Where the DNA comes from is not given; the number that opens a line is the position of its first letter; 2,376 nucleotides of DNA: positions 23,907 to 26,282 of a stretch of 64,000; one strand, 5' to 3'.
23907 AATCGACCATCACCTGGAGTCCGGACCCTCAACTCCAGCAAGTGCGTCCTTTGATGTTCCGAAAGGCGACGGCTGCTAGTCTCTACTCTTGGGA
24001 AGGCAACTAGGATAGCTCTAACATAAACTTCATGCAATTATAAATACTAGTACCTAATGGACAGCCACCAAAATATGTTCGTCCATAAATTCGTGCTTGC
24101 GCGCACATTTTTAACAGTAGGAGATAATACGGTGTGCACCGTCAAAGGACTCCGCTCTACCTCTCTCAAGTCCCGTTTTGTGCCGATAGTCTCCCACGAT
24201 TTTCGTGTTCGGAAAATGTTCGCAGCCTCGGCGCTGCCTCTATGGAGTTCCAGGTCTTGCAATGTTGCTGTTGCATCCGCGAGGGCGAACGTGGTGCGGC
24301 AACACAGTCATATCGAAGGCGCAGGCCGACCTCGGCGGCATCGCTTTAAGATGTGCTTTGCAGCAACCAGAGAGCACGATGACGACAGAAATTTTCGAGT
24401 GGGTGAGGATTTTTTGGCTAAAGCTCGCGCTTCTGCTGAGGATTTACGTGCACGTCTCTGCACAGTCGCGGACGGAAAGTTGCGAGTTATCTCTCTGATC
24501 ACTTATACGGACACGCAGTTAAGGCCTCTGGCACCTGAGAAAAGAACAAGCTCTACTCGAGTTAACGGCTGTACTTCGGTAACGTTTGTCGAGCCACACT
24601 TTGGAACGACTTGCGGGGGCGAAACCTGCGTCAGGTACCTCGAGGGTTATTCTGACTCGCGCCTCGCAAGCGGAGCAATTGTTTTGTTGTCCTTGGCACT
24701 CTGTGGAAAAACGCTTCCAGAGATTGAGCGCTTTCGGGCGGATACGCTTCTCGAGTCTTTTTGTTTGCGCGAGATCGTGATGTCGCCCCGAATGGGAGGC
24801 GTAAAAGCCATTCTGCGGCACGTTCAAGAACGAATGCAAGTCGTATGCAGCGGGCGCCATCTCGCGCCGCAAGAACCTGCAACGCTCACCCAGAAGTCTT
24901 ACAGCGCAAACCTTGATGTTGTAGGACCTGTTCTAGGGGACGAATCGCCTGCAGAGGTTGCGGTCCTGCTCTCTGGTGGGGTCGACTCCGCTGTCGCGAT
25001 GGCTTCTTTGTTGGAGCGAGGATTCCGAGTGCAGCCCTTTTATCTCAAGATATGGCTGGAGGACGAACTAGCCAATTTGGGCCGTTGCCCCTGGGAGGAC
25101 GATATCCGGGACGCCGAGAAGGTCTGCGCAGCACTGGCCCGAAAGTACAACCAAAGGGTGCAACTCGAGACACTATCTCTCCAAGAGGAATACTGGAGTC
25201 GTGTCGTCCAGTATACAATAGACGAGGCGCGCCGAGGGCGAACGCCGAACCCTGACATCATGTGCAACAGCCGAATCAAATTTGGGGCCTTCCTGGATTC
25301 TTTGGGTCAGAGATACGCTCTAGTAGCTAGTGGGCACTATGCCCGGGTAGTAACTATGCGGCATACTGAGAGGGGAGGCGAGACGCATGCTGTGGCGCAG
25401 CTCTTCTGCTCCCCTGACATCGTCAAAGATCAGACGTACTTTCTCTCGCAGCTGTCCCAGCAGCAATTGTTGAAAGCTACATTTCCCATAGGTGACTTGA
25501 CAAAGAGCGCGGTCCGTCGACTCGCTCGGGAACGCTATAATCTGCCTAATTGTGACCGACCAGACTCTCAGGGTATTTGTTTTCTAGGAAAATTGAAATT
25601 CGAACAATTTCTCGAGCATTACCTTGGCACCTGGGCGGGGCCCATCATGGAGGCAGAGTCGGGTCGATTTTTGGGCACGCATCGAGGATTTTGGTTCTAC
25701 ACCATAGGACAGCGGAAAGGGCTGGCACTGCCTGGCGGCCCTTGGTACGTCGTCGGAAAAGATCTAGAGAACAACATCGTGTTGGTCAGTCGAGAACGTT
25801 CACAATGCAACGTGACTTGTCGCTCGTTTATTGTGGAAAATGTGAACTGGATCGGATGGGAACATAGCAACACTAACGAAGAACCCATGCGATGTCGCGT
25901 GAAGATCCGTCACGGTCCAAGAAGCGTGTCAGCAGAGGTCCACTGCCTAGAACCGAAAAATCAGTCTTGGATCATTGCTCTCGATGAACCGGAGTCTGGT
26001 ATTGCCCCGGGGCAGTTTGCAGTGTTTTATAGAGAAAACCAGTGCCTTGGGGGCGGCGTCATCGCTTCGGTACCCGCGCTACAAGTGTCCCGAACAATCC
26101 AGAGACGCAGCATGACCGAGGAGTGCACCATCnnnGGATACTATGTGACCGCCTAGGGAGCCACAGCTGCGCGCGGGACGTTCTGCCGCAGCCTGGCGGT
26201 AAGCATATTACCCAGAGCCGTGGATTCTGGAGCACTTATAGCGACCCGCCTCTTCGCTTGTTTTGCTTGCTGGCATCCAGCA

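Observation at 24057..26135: SufE sulfur-acceptor domain fused in one ORF to the tRNA 2-thiouridylase MnmA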

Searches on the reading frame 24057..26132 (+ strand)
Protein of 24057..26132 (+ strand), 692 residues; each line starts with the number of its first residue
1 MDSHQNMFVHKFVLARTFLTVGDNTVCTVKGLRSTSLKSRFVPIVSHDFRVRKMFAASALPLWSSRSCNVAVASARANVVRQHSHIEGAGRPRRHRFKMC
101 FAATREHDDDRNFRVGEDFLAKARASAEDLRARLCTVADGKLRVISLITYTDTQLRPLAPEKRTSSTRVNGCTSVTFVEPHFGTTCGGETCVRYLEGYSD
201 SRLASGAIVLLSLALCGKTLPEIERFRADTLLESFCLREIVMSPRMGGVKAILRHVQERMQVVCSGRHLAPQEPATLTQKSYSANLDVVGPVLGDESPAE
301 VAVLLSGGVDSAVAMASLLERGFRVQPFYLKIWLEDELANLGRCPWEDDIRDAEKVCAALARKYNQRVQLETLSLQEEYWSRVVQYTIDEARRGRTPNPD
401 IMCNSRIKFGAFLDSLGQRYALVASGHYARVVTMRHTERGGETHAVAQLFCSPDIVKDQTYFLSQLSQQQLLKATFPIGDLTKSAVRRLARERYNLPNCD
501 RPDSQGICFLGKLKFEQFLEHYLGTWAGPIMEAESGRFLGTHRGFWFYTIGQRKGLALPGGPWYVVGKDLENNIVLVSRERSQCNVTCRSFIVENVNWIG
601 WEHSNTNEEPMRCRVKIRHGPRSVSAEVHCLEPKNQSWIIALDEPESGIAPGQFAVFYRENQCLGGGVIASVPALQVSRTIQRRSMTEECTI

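Call 3: search_protein_families(library=pfam, proteins=[window:24057-26132:+], max_evalue=1)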
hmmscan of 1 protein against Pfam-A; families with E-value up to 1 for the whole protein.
window:24057-26132:+ (692 aa): 6 families
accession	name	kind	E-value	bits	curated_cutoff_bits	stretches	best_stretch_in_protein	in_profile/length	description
PF03054.22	tRNA_Me_trans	-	4.4e-61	206.5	20.6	1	300-512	2-202/202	tRNA methyl transferase HUP domain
PF20259.3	tRNA_Me_trans_M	-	2.6e-24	85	27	1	517-579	2-66/66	tRNA methyl transferase PRC-barrel domain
PF20258.4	tRNA_Me_trans_C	-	2.6e-20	73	20.6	1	589-669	2-77/77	Aminomethyltransferase beta-barrel domain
PF02657.20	SufE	-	1.8e-12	47.6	27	1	141-258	11-120/121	Fe-S metabolism associated domain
PF02568.20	ThiI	-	0.00019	21.5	20.5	1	300-331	5-36/197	Thiamine biosynthesis protein (ThiI)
PF06508.19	QueC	-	0.16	11.9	22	1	302-326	3-27/210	Queuosine biosynthesis protein QueC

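Call 4: search_protein_families(library=ncbifam, proteins=[window:24057-26132:+], max_evalue=1)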
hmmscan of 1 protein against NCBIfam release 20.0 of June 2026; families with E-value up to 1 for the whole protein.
window:24057-26132:+ (692 aa): 12 families
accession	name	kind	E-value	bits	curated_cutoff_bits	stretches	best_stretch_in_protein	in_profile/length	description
TIGR00420.1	trmU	equivalog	1.9e-107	359.2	236.95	1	300-669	2-351/351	tRNA 2-thiouridine(34) synthase MnmA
NF001138.1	PRK00143.1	equivalog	3.5e-102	341.9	284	1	301-669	2-345/345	tRNA 2-thiouridine(34) synthase MnmA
NF011258.0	PRK14664.1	equivalog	1.3e-42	146.2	680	1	298-673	5-349/362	tRNA 2-thiouridine(34) synthase MnmA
NF011259.0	PRK14665.1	equivalog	1.4e-33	116.3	364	1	300-670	7-359/360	tRNA 2-thiouridine(34) synthase MnmA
TIGR03391.1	FeS_syn_CsdE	equivalog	0.00026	21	136.4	1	126-258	11-137/139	cysteine desulfurase sulfur acceptor subunit CsdE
TIGR00342.1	TIGR00342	equivalog_domain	0.00076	18.6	264.5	1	300-330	174-204/373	tRNA uracil 4-sulfurtransferase ThiI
NF006792.0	PRK09296.1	equivalog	0.0015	18.4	160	1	153-261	32-135/138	cysteine desulfuration protein SufE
NF006222.0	PRK08349.1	subfamily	0.03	14.2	251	1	301-331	3-33/198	hypothetical protein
NF010587.0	PRK13980.1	equivalog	0.042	13.1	255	0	300-365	33-90/267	NAD+ synthase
NF011594.0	PRK15019.1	equivalog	0.11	12.8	252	1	127-252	17-136/147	cysteine desulfurase sulfur acceptor subunit CsdE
TIGR00268.2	TIGR00268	equivalog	0.16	11.2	150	0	299-315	14-30/259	ATP-dependent sacrificial sulfur transferase LarE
TIGR00552.1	nadE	equivalog_domain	0.18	11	63.65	0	302-365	26-82/251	NAD(+) synthase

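Call 6: find_homologous_proteins(query=window:24057-26132:+, max_evalue=0.00001)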
Query window:24057-26132:+ (692 aa): 6707 proteins with E <= 0.00001 among 8000 candidates; the best 120 are listed.
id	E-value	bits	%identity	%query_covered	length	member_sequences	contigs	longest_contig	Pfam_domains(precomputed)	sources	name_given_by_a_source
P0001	0.0e+0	1587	99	100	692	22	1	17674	PF20259.4,PF03054.23,PF02657.21,PF20258.5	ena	-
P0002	2.7e-210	718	59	79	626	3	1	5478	PF20259.4,PF03054.23,PF02657.21,PF20258.5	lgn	-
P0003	4.4e-208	711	57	80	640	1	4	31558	PF20259.4,PF03054.23,PF02657.21,PF20258.5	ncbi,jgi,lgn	jgi:tRNA-specific 2-thiouridylase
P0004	6.2e-149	515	47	79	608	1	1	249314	PF20259.4,PF03054.23,PF02657.21,PF20258.5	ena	-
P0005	7.1e-147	509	47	78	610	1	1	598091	PF20259.4,PF03054.23,PF02657.21,PF20258.5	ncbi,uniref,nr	ncbi:hypothetical protein CDCA_CDCA02G0536 [Cyanidium caldarium]|uniref:tRNA-5-taurinomethyluridine 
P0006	2.6e-131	457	45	78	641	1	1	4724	PF20259.4,PF03054.23,PF02657.21,PF20258.5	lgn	-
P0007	5.6e-130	453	45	79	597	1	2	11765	PF20259.4,PF03054.23,PF02657.21,PF20258.5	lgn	-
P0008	1.5e-127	445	41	88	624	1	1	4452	PF20259.4,PF03054.23,PF02568.21,PF02657.21,PF20258.5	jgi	-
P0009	4.2e-127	443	44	81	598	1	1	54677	PF00733.28,PF20259.4,PF03054.23,PF02657.21,PF20258.5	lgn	-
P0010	4.5e-126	440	44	78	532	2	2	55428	PF20259.4,PF03054.23,PF02657.21,PF20258.5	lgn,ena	-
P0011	8.0e-126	439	43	78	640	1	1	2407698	PF20259.4,PF03054.23,PF02657.21,PF20258.5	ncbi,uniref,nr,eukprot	ncbi:tRNA-specific 2-thiouridylase MnmA [Porphyridium purpureum]|uniref:tRNA-5-taurinomethyluridine 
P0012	1.4e-125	438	44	79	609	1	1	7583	PF20259.4,PF03054.23,PF02657.21,PF20258.5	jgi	jgi:tRNA-5-taurinomethyluridine 2-sulfurtransferase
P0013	3.5e-125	437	43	80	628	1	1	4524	PF20259.4,PF03054.23,PF02657.21,PF20258.5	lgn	-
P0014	4.5e-125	437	43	80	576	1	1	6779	PF20259.4,PF03054.23,PF02657.21,PF20258.5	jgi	jgi:tRNA-5-taurinomethyluridine 2-sulfurtransferase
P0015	2.1e-124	434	44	80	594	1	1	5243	PF20259.4,PF03054.23,PF02657.21,PF20258.5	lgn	-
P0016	4.0e-124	433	45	75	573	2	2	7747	PF20259.4,PF03054.23,PF02657.21,PF20258.5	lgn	-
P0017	5.0e-124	433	43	79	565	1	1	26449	PF00733.28,PF20259.4,PF03054.23,PF02657.21,PF20258.5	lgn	-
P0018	6.7e-124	433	44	78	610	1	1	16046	PF00733.28,PF20259.4,PF03054.23,PF02657.21,PF20258.5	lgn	-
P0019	7.5e-124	432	44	75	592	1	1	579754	PF20259.4,PF03054.23,PF02657.21,PF20258.5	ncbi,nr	ncbi:tRNA methyl transferase [Gracilaria domingensis]|nr:tRNA methyl transferase [Gracilaria dominge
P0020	1.1e-123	432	43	77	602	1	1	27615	PF20259.4,PF03054.23,PF02657.21,PF20258.5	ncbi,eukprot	ncbi:unnamed protein product [Agarophyton chilense]|eukprot:gb/GEZJ01000987.1/.p1 GENE.gb/GEZJ010009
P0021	1.5e-123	431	44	74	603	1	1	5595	PF20259.4,PF03054.23,PF02657.21,PF20258.5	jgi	-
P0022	2.5e-123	431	47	69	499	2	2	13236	PF20259.4,PF03054.23,PF02657.21,PF20258.5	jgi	jgi:tRNA-5-taurinomethyluridine 2-sulfurtransferase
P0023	5.1e-123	430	44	78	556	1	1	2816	PF00733.28,PF20259.4,PF03054.23,PF02657.21,PF20258.5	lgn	-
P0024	6.7e-123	429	45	74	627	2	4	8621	PF20259.4,PF03054.23,PF02657.21,PF20258.5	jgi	jgi:tRNA-5-taurinomethyluridine 2-sulfurtransferase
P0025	8.1e-123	429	44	74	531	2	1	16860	PF00733.28,PF20259.4,PF03054.23,PF02657.21,PF20258.5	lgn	-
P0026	8.4e-123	429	43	79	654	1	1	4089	PF20259.4,PF03054.23,PF02657.21,PF20258.5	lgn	-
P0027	3.6e-122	427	44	78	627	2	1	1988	PF20259.4,PF03054.23,PF02657.21,PF20258.5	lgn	-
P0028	8.1e-122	426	42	79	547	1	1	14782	PF20259.4,PF03054.23,PF02657.21,PF20258.5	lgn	-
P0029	3.1e-121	424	42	76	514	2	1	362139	PF20259.4,PF03054.23,PF02657.21,PF20258.5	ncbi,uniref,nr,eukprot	ncbi:tRNA-specific 2-thiouridylase MnmA [Gracilariopsis chorda]|uniref:tRNA-5-taurinomethyluridine 2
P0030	4.8e-121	423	43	76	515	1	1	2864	PF20259.4,PF03054.23,PF02657.21,PF20258.5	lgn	-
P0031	1.7e-120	421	44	80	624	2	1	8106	PF20259.4,PF03054.23,PF02657.21,PF20258.5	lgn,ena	-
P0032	2.3e-120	421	43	76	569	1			PF20259.4,PF03054.23,PF02657.21,PF20258.5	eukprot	eukprot:CAMPEP_0198736024 /NCGR_PEP_ID=MMETSP1475-20131203/63044_1 /TAXON_ID= ORGANISM="Unidentified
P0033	2.4e-120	421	44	77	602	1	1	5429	PF00733.28,PF20259.4,PF03054.23,PF02657.21,PF20258.5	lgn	-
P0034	2.5e-120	421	44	73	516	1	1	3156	PF20259.4,PF03054.23,PF02657.21,PF20258.5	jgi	-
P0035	2.5e-120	421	48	66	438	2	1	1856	PF20259.4,PF03054.23,PF20258.5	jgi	-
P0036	3.1e-120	421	41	78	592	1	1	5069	PF20259.4,PF03054.23,PF02657.21,PF20258.5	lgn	-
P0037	3.2e-120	420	44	76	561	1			PF20259.4,PF03054.23,PF02657.21,PF20258.5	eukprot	eukprot:Plantae.Rhodophyta-Purpureofilum_apyrenoidigerum.ctg32484.p1 GENE.Plantae.Rhodophyta-Purpure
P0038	7.6e-120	419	45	74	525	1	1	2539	PF00733.28,PF20259.4,PF03054.23,PF02657.21,PF20258.5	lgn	-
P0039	4.1e-119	417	43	76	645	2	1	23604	PF20259.4,PF03054.23,PF02657.21,PF20258.5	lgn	-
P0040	1.2e-118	415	44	74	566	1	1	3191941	PF20259.4,PF03054.23,PF02657.21,PF20258.5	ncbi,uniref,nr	ncbi:hypothetical protein NDN08_002635 [Rhodosorus marinus]|uniref:tRNA-5-taurinomethyluridine 2-sul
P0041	2.0e-118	415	47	69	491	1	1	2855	PF20259.4,PF03054.23,PF02657.21,PF20258.5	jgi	jgi:tRNA (5-methylaminomethyl-2-thiouridylate)-methyltransferase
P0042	6.6e-118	413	42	80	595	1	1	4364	PF00733.28,PF20259.4,PF03054.23,PF02657.21,PF20258.5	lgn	-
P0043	4.7e-117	410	45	78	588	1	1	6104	PF20259.4,PF03054.23,PF02657.21,PF20258.5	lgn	-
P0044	7.7e-117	409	44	78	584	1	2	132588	PF00733.28,PF20259.4,PF03054.23,PF02657.21,PF20258.5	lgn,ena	-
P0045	1.4e-116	409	43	75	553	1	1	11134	PF20259.4,PF03054.23,PF02657.21,PF20258.5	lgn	-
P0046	1.7e-116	408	45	72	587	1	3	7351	PF20259.4,PF03054.23,PF02657.21,PF20258.5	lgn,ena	-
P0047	3.3e-116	407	44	73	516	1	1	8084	PF20259.4,PF03054.23,PF02657.21,PF20258.5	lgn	-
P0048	4.4e-116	407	41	81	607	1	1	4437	PF20259.4,PF03054.23,PF02657.21,PF20258.5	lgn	-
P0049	6.4e-116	406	41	79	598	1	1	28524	PF20259.4,PF03054.23,PF02657.21,PF20258.5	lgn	-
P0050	9.6e-116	406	42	78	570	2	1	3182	PF20259.4,PF03054.23,PF02657.21,PF20258.5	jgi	-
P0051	1.4e-115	405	46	69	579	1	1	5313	PF20259.4,PF03054.23,PF02657.21,PF20258.5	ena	-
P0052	1.9e-115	405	43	69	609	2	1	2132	PF20259.4,PF03054.23,PF02657.21,PF20258.5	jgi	-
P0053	2.0e-115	405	52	53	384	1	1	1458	PF20259.4,PF03054.23,PF20258.5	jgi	-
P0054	2.3e-115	404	46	69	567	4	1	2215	PF20259.4,PF03054.23,PF02657.21,PF20258.5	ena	-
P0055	6.5e-115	403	44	68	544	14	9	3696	PF20259.4,PF03054.23,PF02657.21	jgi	jgi:tRNA (5-methylaminomethyl-2-thiouridylate)-methyltransferase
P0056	1.7e-114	402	44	67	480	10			PF20259.4,PF03054.23,PF20258.5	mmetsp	mmetsp:Transcript_21388/g.87358 ORF Transcript_21388/g.87358 Transcript_21388/m.87358 type:complete 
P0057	1.7e-114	402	41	78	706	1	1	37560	PF20259.4,PF03054.23,PF02657.21,PF20258.5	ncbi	ncbi:unnamed protein product [Discosporangium mesarthrocarpum]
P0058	1.7e-114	402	44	73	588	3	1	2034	PF00733.28,PF20259.4,PF03054.23,PF02657.21,PF20258.5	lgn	-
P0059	3.0e-114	401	45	69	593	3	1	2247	PF00733.28,PF20259.4,PF03054.23,PF02657.21,PF20258.5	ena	-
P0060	8.8e-114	399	44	73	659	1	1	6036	PF20259.4,PF03054.23,PF02657.21,PF20258.5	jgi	jgi:tRNA (5-methylaminomethyl-2-thiouridylate)-methyltransferase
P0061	8.8e-114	399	42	73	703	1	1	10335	PF20259.4,PF03054.23,PF02657.21,PF20258.5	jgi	jgi:tRNA (5-methylaminomethyl-2-thiouridylate)-methyltransferase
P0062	1.4e-113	399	41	73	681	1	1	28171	PF20259.4,PF03054.23,PF02657.21,PF20258.5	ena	-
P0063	1.4e-113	399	44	72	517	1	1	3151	PF20259.4,PF03054.23,PF02657.21,PF20258.5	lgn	-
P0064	1.6e-113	398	43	74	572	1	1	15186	PF20259.4,PF03054.23,PF02657.21,PF20258.5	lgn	-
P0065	1.7e-113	398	43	69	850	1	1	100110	PF00733.28,PF20259.4,PF03054.23,PF02657.21,PF20258.5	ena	-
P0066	4.2e-113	397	51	54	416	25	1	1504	PF20259.4,PF03054.23,PF20258.5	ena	-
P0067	4.5e-113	397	42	80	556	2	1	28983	PF00733.28,PF20259.4,PF03054.23,PF02657.21,PF20258.5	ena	-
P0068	7.6e-113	396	41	80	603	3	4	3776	PF00733.28,PF20259.4,PF03054.23,PF02657.21,PF20258.5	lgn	-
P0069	9.0e-113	396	53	54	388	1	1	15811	PF00733.28,PF20259.4,PF03054.23,PF20258.5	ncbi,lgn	-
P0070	9.5e-113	396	42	74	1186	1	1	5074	PF20259.4,PF03054.23,PF02657.21,PF20258.5,PF00856.34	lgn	-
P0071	1.0e-112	396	42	77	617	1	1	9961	PF00733.28,PF20259.4,PF03054.23,PF02657.21,PF20258.5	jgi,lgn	jgi:tRNA (5-methylaminomethyl-2-thiouridylate)-methyltransferase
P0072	1.1e-112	396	43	73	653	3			PF20259.4,PF03054.23,PF02657.21,PF20258.5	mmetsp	mmetsp:Transcript_21938/g.28405 ORF Transcript_21938/g.28405 Transcript_21938/m.28405 type:complete 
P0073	1.1e-112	396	44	74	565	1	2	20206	PF20259.4,PF03054.23,PF02657.21,PF20258.5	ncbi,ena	-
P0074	1.1e-112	396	45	69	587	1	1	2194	PF20259.4,PF03054.23,PF02657.21,PF20258.5,PF02540.24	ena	-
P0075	1.5e-112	395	44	69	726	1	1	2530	PF20259.4,PF03054.23,PF02657.21,PF20258.5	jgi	-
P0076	1.9e-112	395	42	73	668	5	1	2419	PF20259.4,PF03054.23,PF02657.21,PF20258.5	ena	-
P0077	2.2e-112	395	41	74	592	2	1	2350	PF20259.4,PF03054.23,PF02657.21,PF20258.5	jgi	jgi:tRNA (5-methylaminomethyl-2-thiouridylate)-methyltransferase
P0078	3.0e-112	394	42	75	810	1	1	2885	PF20259.4,PF03054.23,PF02657.21,PF20258.5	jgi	-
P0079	3.0e-112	394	43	69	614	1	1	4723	PF20259.4,PF03054.23,PF02657.21,PF20258.5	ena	-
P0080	4.0e-112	394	42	73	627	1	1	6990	PF20259.4,PF03054.23,PF02657.21,PF20258.5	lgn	-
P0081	4.8e-112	393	43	75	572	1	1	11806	PF20259.4,PF03054.23,PF02657.21,PF20258.5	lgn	-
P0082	9.6e-112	392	42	75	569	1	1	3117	PF20259.4,PF03054.23,PF02657.21,PF20258.5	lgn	-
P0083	1.2e-111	392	44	73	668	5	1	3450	PF20259.4,PF03054.23,PF02657.21,PF20258.5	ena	-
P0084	1.2e-111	392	42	73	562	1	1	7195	PF00733.28,PF20259.4,PF03054.23,PF02657.21,PF20258.5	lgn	-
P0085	1.3e-111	392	41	74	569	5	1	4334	PF20259.4,PF03054.23,PF02657.21,PF20258.5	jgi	jgi:tRNA-specific 2-thiouridylase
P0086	2.2e-111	391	40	78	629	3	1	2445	PF00733.28,PF20259.4,PF03054.23,PF02657.21,PF20258.5,PF02540.24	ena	-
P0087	3.9e-111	390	43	69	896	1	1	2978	PF20259.4,PF03054.23,PF02657.21,PF20258.5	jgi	-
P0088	3.9e-111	390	43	74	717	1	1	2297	PF20259.4,PF03054.23,PF02657.21,PF20258.5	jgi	-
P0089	5.5e-111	390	41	76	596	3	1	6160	PF20259.4,PF03054.23,PF02657.21,PF20258.5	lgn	-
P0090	5.6e-111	390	43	73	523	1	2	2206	PF20259.4,PF03054.23,PF02657.21,PF20258.5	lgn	-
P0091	7.8e-111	389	43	69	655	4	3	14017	PF20259.4,PF03054.23,PF02657.21,PF20258.5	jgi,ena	-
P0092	1.1e-110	389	40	78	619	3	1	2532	PF00733.28,PF20259.4,PF03054.23,PF02657.21,PF20258.5,PF02540.24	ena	-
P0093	1.1e-110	389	44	69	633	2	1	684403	PF20259.4,PF03054.23,PF02657.21,PF20258.5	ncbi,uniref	ncbi:hypothetical protein HJC23_010008 [Cyclotella cryptica]|uniref:tRNA-5-taurinomethyluridine 2-su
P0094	1.1e-110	389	42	75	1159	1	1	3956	PF20259.4,PF03054.23,PF02657.21,PF20258.5,PF00856.34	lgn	-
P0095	1.2e-110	389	43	73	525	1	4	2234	PF20259.4,PF03054.23,PF02657.21,PF20258.5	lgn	-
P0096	1.3e-110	389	40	78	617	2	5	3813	PF20259.4,PF03054.23,PF02657.21,PF20258.5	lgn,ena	-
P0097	1.8e-110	388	44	69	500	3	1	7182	PF20259.4,PF03054.23,PF02657.21,PF20258.5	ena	-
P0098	2.5e-110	388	44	67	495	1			PF20259.4,PF03054.23,PF20258.5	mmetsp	mmetsp:Transcript_14873/g.20370 ORF Transcript_14873/g.20370 Transcript_14873/m.20370 type:complete 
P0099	3.4e-110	387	42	75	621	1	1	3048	PF20259.4,PF03054.23,PF02657.21,PF20258.5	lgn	-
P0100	3.5e-110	387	40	74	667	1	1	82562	PF20259.4,PF03054.23,PF02657.21,PF20258.5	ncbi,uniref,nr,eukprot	ncbi:specific 2-thiouridylase MnmA [Seminavis robusta]|uniref:tRNA-5-taurinomethyluridine 2-sulfurtr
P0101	3.5e-110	387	41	73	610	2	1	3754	PF20259.4,PF03054.23,PF02657.21,PF20258.5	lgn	-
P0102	4.0e-110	387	43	73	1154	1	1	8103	PF20259.4,PF03054.23,PF02657.21,PF20258.5,PF00856.34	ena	-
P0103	4.1e-110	387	52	56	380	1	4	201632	PF00733.28,PF20259.4,PF03054.23,PF20258.5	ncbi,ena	-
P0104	5.0e-110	387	52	54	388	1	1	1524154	PF20259.4,PF03054.23,PF20258.5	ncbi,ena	-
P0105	5.1e-110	387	43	73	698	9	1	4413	PF20259.4,PF03054.23,PF02657.21,PF20258.5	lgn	-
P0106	5.2e-110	387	48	54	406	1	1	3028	PF20259.4,PF03054.23,PF20258.5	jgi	jgi:tRNA U34 2-thiouridine synthase MnmA/TrmU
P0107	6.8e-110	386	40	75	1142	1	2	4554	PF20259.4,PF03054.23,PF02657.21,PF20258.5,PF00856.34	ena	-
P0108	8.4e-110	386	42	74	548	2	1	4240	PF20259.4,PF03054.23,PF02657.21,PF20258.5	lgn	-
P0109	1.3e-109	385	50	53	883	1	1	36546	PF20259.4,PF03054.23,PF02657.21,PF20258.5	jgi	-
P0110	1.3e-109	385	49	53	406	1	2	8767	PF20259.4,PF03054.23,PF20258.5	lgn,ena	-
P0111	1.4e-109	385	41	75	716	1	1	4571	PF20259.4,PF03054.23,PF02657.21,PF20258.5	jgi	jgi:tRNA (5-methylaminomethyl-2-thiouridylate)-methyltransferase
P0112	1.5e-109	385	50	54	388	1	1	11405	PF20259.4,PF03054.23,PF20258.5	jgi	-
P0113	1.6e-109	385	43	69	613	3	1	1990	PF00733.28,PF20259.4,PF03054.23,PF02657.21,PF20258.5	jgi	jgi:tRNA-5-taurinomethyluridine 2-sulfurtransferase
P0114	2.0e-109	385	49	54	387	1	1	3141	PF20259.4,PF03054.23,PF20258.5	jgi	jgi:tRNA-5-taurinomethyluridine 2-sulfurtransferase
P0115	2.5e-109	385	52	53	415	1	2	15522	PF00733.28,PF20259.4,PF03054.23,PF20258.5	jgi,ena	-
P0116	3.2e-109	384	52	54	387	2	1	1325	PF00733.28,PF20259.4,PF03054.23,PF20258.5,PF02540.24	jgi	jgi:tRNA-specific 2-thiouridylase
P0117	3.3e-109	384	39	77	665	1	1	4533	PF20259.4,PF03054.23,PF02657.21,PF20258.5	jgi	jgi:tRNA-5-taurinomethyluridine 2-sulfurtransferase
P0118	3.6e-109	384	42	75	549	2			PF20259.4,PF03054.23,PF02657.21,PF20258.5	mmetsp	mmetsp:Transcript_11672/g.23406 ORF Transcript_11672/g.23406 Transcript_11672/m.23406 type:complete 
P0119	4.9e-109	384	49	55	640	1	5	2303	PF20259.4,PF03054.23,PF02657.21,PF20258.5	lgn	-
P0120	8.8e-109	383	42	67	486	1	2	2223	PF20259.4,PF03054.23,PF02657.21,PF20258.5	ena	-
